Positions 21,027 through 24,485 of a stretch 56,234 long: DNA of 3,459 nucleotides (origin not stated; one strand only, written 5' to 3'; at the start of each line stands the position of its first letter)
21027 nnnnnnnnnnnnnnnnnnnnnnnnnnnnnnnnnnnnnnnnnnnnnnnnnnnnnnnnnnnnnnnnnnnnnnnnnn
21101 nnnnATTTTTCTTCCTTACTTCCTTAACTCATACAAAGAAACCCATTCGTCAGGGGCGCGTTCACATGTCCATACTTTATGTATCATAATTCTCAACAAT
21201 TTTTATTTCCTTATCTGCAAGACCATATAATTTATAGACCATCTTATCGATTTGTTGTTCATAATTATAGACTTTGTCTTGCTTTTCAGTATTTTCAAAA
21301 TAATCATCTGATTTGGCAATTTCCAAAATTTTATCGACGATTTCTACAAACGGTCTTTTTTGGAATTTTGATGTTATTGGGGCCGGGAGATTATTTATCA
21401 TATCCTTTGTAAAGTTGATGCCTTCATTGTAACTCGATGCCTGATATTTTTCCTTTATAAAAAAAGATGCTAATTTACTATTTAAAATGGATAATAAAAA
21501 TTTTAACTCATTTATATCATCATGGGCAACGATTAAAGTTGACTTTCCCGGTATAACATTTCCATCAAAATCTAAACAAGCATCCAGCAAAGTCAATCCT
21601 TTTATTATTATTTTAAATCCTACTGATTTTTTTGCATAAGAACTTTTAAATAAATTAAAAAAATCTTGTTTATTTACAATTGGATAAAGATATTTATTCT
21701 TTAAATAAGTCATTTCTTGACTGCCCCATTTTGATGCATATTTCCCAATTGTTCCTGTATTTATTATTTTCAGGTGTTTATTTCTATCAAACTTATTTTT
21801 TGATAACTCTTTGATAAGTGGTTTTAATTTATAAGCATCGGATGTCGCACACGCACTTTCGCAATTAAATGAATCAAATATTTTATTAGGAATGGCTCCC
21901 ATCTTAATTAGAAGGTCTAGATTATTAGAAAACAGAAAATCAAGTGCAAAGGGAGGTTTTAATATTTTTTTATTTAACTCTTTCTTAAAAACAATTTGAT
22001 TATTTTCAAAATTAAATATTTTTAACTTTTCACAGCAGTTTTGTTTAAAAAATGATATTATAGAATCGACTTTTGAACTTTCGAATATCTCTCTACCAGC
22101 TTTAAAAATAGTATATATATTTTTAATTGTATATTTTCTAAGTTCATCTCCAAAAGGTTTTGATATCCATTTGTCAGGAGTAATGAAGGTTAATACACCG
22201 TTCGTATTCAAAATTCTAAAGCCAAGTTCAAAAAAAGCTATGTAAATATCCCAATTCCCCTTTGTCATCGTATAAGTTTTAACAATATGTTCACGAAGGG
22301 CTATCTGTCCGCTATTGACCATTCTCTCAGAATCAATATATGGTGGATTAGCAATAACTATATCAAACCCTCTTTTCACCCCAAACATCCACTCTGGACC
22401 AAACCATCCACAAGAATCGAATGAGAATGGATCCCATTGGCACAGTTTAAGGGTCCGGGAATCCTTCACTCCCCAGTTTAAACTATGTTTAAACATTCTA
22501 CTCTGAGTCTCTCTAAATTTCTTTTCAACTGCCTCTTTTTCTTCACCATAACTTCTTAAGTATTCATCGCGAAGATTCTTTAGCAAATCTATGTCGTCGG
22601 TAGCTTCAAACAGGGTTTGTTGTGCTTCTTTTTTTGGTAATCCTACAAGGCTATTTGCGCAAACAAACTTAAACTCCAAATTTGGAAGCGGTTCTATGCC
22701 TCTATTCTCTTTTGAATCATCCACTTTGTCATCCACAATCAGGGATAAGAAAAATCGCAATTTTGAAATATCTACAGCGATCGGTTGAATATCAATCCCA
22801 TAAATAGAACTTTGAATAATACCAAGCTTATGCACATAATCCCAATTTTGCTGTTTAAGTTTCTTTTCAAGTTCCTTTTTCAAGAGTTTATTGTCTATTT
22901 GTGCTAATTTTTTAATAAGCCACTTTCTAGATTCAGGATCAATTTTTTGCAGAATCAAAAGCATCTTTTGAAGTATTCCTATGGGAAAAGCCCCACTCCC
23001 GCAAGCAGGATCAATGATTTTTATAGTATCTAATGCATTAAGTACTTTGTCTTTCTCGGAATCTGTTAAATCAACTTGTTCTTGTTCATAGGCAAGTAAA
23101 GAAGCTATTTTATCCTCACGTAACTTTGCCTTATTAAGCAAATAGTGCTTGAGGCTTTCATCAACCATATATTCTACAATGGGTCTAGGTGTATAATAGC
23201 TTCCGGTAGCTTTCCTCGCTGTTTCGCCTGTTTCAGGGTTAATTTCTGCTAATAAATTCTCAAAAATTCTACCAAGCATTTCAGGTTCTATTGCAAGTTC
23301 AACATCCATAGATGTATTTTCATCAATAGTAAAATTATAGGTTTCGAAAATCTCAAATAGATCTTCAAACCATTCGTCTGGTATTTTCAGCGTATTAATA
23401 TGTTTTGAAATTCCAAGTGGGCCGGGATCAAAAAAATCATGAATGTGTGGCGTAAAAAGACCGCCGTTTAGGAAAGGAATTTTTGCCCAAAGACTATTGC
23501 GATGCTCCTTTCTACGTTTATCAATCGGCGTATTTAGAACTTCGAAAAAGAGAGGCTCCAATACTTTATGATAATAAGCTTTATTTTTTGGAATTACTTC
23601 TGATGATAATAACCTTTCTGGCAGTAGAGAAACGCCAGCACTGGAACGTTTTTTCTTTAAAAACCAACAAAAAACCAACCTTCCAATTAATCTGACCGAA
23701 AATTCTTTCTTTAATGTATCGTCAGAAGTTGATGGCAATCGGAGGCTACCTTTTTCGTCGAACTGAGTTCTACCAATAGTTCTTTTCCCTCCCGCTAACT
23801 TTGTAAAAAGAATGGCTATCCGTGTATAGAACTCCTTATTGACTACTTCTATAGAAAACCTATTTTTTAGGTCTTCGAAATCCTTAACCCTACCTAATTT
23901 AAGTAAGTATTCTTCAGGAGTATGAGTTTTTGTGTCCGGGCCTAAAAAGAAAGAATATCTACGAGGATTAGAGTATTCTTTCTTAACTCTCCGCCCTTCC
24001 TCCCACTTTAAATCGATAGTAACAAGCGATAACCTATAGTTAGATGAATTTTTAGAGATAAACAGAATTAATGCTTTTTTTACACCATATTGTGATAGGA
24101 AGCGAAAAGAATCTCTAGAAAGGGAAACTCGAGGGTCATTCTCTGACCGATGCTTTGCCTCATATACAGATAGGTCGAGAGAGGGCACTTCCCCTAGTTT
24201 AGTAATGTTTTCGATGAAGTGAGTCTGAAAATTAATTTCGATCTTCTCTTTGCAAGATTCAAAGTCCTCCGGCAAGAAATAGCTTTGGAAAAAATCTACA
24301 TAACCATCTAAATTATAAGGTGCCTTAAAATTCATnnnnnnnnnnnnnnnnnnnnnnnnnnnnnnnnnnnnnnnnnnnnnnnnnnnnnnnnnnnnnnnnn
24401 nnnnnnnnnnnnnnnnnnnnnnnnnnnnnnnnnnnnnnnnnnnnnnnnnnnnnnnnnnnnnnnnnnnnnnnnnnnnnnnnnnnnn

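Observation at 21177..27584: Two-gene PLD-SNF2 helicase plus giant adenine methyltransferase system that fits no standard R-M type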

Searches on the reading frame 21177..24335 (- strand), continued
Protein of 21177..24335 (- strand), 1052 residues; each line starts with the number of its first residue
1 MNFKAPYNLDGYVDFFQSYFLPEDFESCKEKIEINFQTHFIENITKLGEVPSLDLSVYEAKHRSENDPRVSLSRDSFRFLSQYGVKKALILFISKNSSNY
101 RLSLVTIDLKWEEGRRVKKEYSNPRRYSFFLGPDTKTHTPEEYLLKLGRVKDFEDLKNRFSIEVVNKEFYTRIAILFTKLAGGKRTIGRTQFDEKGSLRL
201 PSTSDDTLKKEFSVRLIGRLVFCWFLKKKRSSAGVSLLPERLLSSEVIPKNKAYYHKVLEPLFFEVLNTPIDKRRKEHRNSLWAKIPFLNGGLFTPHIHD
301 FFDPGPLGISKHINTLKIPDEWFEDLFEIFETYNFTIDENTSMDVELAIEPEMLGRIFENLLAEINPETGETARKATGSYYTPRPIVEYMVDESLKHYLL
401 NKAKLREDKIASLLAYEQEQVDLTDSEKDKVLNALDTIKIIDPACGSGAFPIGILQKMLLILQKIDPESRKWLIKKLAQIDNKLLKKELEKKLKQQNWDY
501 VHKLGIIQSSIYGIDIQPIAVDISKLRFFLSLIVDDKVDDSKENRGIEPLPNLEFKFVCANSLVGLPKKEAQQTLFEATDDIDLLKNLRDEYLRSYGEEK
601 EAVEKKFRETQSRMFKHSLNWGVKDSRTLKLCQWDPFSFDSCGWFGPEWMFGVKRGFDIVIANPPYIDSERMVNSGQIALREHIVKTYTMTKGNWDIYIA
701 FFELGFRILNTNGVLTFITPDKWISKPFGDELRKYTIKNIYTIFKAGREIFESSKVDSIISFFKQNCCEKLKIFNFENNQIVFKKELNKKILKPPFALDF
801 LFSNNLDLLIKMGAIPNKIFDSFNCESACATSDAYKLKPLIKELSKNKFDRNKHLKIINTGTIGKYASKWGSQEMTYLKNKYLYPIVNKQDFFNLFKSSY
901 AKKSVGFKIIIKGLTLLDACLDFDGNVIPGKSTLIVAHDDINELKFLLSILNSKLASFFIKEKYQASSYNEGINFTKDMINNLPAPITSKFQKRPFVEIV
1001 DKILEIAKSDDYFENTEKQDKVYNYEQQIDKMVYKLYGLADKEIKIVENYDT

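Call 79: search_protein_families(library=pfam, proteins=[P0206, L096:4699-8004:+], max_evalue=0.001)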
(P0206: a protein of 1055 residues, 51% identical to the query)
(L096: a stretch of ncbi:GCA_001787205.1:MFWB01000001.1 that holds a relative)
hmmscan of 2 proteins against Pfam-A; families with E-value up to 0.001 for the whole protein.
P0206 (1055 aa): 5 families
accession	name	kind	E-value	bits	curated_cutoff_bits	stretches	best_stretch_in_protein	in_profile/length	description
PF07669.17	Eco57I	-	1.2e-31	110.5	25.3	1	509-740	1-149/171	Eco57I restriction-modification methylase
PF02384.22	N6_Mtase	-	6.5e-10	39.3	20.4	0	651-782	121-244/311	N-6 DNA Methylase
PF20473.4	MmeI_Mtase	-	9.8e-08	31.9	27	1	431-531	13-85/259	MmeI, DNA-methyltransferase domain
PF25120.1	DUF7814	-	4.2e-07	30.3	27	1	208-296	78-160/228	Domain of unknown function (DUF7814)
PF01170.24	UPF0020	-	0.00013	22.1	22.3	0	440-489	31-65/197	RMKL-like, methyltransferase domain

L096:4699-8004:+ (1101 aa): 5 families
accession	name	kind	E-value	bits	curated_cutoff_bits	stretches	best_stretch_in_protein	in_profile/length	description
PF00271.37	Helicase_C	-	1.2e-16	61.4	23.5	1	711-827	4-110/110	Helicase conserved C-terminal domain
PF00176.29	SNF2-rel_dom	-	7.3e-14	52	24.9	1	367-490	129-226/290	SNF2-related domain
PF13091.12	PLDc_2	-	4.6e-07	30.2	27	1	20-203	7-132/132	PLD-like domain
PF04851.21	ResIII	-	1.3e-06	28.9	22.5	1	270-406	6-163/164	Type III restriction enzyme, res subunit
PF00270.35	DEAD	-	2.5e-06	27.8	26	0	359-412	113-166/167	DEAD/DEAH box helicase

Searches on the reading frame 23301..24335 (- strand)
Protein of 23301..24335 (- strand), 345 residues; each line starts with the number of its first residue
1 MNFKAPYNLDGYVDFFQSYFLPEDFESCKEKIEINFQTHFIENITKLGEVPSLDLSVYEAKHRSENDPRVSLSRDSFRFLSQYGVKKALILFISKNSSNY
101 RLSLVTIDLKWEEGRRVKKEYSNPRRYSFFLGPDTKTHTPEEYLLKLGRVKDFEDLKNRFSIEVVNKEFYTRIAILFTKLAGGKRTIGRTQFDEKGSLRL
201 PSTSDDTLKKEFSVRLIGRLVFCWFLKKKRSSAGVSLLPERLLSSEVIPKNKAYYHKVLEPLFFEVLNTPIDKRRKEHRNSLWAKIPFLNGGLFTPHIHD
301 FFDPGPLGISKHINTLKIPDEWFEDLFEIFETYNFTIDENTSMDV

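Call 56: predict_structure(alignment_id=A3)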
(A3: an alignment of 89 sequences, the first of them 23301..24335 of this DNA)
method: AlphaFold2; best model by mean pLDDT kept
length: 345 residues; sequences in the alignment: 89
mean_pLDDT: 86.0   pTM: 0.75
mean pLDDT of the five models: 86.0, 84.9, 84.6, 83.2, 82.8
residues with pLDDT >= 90: 163; 70-90: 152; 50-70: 21; < 50: 9
segments of 3 or more residues with pLDDT < 50: 339-345
pLDDT, mean of each block of 10 residues (from residue 1): 93 96 95 85 95 96 76 86 91 90 86 53 78 84 92 93 82 94 88 92 92 95 85 79 88 91 91 87 84 85 84 92 93 59 29
secondary structure, 60 per line:
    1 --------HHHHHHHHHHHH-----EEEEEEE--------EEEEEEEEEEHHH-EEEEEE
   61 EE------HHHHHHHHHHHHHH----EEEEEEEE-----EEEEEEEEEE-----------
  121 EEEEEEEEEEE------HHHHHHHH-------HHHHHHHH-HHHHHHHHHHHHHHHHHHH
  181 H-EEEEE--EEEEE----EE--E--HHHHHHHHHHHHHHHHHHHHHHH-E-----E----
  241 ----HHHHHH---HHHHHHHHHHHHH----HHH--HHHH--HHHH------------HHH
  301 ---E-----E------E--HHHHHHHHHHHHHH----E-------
elements in order: H9-20 E26-32 E41-50 E55-62 H69-82 E87-94 E100-109 E121-131 H138-145 H153-160 H162-181 E183-187 E190-194 H206-228 H245-250 H254-266 H276-279 H282-285 H320-333

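Call 59: fold_search(model_id=the predicted structure, library=pdb)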
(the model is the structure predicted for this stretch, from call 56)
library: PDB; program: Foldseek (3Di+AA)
matches with E <= 10: 577; with E <= 0.001: 0
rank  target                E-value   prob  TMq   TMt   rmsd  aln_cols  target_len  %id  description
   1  5trc_B                2.5e-02  0.44  0.14  0.13   8.9       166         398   10  Crystal structure of phosphorylated AC3-AC5 domains of yeast acetyl-CoA carboxylase (released 2016-12-07)
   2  8i9r_Cy               4.9e-02  0.35  0.13  0.17  12.8       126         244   15  Cryo-EM structure of a Chaetomium thermophilum pre-60S ribosomal subunit - State 5S RNP (released 2023-05-17)
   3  5csk_B                8.1e-02  0.28  0.15  0.04   8.2       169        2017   11  Crystal structure of yeast acetyl-CoA carboxylase, unbiotinylated (released 2015-10-28)
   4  7ozs_C                1.0e-01  0.28  0.13  0.17  10.8       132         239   15  Structure of the hexameric 5S RNP from C. thermophilum (released 2022-10-12)
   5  4ic1_G                1.1e-01  0.38  0.15  0.23   8.3       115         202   10  Crystal structure of SSO0001 (released 2013-01-16)
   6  5trc_A                1.3e-01  0.20  0.15  0.13   8.4       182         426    9  Crystal structure of phosphorylated AC3-AC5 domains of yeast acetyl-CoA carboxylase (released 2016-12-07)
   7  8pv1_Cf               1.6e-01  0.20  0.13  0.15  12.5       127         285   13  Chaetomium thermophilum pre-60S State 6 - pre-5S rotation - L1 intermediate - composite structure (released 2023-11-15)
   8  3vx8_A                1.8e-01  0.20  0.10  0.11   7.3        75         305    8  Crystal structure of Arabidopsis thaliana Atg7NTD-Atg3 complex (released 2012-11-14)
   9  5csa_A                1.9e-01  0.12  0.14  0.07   8.7       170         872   10  Crystal structure of domains BT-BCCP-AC1-AC5 of yeast acetyl-CoA carboxylase (released 2015-10-28)
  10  4ic1_A                2.0e-01  0.25  0.14  0.22   8.4       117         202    9  Crystal structure of SSO0001 (released 2013-01-16)
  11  9qiw_CJ               2.0e-01  0.18  0.13  0.16  14.0       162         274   12  Human pre-60S - State 3 (released 2025-04-30)
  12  4rpa_A                2.1e-01  0.54  0.15  0.16  11.6        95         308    8  Crystal structure of inorganic pyrophosphatase from Staphylococcus aureus in complex with Mn2+ (released 2015-01-21)
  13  4ic1_B                2.2e-01  0.35  0.16  0.24   8.0       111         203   13  Crystal structure of SSO0001 (released 2013-01-16)
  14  9ph4_F                2.5e-01  0.09  0.12  0.14  20.7       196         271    9  Cryo-EM structure of COP9 signalosome in complex with CSN5i-1a (released 2025-12-03)
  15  2qb6_A                2.6e-01  0.23  0.12  0.11  11.6        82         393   12  Saccharomyces cerevisiae cytosolic exopolyphosphatase, sulfate complex (released 2007-12-11)
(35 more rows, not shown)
